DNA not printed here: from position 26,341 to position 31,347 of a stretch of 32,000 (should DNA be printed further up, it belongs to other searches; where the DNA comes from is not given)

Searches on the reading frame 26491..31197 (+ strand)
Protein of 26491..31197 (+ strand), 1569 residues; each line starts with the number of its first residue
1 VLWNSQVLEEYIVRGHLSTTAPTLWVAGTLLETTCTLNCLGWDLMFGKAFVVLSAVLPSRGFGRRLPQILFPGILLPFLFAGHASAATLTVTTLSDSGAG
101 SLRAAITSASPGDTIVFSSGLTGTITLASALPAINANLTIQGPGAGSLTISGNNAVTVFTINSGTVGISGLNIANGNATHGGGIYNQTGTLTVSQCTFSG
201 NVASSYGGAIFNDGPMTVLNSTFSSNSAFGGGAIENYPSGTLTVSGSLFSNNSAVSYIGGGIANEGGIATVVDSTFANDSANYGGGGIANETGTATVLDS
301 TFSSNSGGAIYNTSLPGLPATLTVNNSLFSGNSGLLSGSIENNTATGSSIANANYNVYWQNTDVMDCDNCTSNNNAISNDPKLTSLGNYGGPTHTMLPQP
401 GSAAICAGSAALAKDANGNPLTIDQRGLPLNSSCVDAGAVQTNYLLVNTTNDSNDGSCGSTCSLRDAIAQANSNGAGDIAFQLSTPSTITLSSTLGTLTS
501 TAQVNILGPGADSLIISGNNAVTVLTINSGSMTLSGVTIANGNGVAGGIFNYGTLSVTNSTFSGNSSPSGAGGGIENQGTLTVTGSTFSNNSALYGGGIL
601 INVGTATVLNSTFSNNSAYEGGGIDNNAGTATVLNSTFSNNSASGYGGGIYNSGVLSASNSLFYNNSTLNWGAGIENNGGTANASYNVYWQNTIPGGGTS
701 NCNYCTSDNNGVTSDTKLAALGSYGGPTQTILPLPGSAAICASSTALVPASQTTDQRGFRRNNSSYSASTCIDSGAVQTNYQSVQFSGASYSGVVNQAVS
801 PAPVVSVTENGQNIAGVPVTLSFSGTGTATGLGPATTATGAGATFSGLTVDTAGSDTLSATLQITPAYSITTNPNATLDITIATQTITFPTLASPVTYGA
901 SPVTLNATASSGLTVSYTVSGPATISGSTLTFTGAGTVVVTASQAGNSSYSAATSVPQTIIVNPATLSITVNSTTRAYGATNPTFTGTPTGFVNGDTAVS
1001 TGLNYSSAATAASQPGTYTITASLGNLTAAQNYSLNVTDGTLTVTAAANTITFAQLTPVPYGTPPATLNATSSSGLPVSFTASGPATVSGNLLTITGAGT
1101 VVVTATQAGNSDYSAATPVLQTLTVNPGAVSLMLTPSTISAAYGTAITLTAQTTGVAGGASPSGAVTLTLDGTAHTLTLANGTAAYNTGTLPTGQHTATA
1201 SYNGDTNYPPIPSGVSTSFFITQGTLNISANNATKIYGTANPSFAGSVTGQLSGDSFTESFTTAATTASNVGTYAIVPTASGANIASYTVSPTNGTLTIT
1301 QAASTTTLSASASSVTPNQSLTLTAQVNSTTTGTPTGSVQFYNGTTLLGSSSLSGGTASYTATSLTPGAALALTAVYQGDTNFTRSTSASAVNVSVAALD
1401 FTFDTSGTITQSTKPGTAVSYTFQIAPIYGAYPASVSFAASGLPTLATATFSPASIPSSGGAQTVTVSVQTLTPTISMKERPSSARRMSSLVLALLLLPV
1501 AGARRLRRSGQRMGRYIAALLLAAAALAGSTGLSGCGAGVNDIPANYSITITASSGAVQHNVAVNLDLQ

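Call 55: search_protein_families(library=pfam, proteins=[window:26491-31197:+], max_evalue=0.001)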
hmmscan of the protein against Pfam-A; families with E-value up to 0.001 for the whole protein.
window:26491-31197:+ (1569 aa): 4 families
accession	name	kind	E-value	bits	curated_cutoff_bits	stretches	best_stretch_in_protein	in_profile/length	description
PF18676.6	MBG_2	-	2.9e-28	98.7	25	2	967-1043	1-72/72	MBG domain (YGX type)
PF16640.11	Big_3_5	-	1.7e-25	89.9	35.5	2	1308-1394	1-87/88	Bacterial Ig-like domain (group 3)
PF13229.12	Beta_helix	-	5.7e-08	33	25.9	2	515-638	40-158/158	Right handed beta helix region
PF02415.23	Chlam_PMP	-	0.00042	20.7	20.6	0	196-212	2-18/19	Chlamydia polymorphic membrane protein (Chlamydia_PMP) repeat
